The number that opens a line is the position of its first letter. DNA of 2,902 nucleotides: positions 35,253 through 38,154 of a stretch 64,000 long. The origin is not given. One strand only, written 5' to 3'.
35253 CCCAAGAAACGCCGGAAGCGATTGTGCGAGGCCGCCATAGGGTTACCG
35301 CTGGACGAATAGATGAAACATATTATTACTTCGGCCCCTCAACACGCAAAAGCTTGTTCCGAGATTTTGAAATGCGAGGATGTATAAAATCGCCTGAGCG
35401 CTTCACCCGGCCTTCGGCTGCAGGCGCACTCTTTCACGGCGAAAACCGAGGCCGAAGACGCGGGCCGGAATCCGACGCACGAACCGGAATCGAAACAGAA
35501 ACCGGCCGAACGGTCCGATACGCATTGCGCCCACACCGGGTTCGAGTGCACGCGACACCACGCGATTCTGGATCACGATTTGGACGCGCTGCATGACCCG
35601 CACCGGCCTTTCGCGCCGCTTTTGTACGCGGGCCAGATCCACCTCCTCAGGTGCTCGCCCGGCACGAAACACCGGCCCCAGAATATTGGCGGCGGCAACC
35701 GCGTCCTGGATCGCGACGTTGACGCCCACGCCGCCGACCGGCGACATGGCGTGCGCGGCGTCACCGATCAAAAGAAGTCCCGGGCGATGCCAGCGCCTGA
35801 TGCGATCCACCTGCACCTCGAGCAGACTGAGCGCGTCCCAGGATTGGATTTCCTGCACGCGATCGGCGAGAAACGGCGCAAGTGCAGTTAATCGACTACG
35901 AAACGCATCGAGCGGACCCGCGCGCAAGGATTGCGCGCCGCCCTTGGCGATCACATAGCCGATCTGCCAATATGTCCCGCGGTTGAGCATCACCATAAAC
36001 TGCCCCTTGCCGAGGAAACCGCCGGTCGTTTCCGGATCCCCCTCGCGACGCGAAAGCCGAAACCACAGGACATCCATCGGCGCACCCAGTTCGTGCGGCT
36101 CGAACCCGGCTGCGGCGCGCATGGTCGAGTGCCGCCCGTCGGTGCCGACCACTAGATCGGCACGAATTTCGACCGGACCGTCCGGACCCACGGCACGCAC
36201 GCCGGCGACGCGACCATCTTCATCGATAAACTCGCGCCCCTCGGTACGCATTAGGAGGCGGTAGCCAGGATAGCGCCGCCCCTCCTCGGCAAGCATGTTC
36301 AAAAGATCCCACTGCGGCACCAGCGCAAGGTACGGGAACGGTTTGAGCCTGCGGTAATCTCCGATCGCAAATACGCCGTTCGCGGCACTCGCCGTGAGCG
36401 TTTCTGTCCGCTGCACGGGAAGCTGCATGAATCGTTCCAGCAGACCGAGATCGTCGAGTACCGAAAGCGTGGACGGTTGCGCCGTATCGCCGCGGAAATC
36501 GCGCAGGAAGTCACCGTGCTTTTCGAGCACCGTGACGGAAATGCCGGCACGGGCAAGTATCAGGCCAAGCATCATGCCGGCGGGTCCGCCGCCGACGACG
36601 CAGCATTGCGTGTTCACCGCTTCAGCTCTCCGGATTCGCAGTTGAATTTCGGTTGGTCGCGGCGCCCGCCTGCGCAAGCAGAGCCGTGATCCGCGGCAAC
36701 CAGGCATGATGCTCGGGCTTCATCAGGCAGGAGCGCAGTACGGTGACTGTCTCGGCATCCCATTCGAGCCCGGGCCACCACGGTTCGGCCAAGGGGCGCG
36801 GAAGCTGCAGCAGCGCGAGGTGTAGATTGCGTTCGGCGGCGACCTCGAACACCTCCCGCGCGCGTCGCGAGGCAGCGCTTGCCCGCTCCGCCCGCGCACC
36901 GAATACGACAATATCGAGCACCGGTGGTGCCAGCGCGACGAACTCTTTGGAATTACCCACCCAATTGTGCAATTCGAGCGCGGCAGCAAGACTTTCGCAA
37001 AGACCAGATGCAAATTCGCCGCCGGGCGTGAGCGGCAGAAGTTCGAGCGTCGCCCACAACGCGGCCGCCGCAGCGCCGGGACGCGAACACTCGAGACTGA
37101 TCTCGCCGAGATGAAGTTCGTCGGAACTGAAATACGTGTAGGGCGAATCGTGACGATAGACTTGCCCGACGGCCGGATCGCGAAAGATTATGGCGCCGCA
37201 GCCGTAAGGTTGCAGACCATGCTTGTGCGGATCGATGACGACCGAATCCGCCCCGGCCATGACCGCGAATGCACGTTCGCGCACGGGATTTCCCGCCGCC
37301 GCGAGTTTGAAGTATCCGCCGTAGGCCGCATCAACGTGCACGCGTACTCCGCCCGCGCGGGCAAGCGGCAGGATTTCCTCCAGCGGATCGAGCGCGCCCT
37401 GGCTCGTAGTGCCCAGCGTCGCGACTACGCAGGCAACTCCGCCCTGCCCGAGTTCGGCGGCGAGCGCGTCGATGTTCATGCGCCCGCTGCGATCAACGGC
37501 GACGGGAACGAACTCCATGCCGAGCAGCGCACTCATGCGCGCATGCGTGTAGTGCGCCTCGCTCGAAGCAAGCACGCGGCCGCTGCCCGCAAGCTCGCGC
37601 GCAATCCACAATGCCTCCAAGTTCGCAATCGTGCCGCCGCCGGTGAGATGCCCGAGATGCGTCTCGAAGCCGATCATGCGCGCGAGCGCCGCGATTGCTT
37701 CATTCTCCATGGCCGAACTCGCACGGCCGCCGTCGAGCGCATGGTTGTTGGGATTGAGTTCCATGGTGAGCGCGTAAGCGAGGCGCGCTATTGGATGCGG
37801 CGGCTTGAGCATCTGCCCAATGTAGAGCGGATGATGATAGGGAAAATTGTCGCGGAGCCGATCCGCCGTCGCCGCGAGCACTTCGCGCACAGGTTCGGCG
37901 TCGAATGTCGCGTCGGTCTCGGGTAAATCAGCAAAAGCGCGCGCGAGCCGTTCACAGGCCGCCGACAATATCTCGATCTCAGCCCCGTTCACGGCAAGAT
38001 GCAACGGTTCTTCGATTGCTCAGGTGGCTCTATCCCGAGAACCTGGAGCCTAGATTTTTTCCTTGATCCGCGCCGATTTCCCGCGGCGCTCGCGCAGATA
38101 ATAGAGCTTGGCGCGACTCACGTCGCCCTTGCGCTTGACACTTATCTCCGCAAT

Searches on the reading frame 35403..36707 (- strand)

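Call 49: search_protein_families(library=pfam, proteins=[window:35403-36707:-], max_evalue=0.00001)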
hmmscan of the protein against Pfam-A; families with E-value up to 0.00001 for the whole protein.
window:35403-36707:- (434 aa): 1 family
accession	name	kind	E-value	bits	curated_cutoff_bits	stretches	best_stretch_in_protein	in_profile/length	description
PF01494.25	FAD_binding_3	-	3.9e-54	184.6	22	1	33-374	2-348/349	FAD binding domain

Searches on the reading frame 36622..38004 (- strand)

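Call 49: search_protein_families(library=pfam, proteins=[window:36622-38004:-], max_evalue=0.00001)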
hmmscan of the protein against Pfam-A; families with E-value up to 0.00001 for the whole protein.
window:36622-38004:- (460 aa): 2 families
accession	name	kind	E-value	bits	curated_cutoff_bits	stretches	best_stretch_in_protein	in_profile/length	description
PF00282.25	Pyridoxal_deC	-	1.2e-22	80.6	27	1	143-322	147-329/375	Pyridoxal-dependent decarboxylase conserved domain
PF01212.27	Beta_elim_lyase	-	4.4e-08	33.2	27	1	101-279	35-216/288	Beta-eliminating lyase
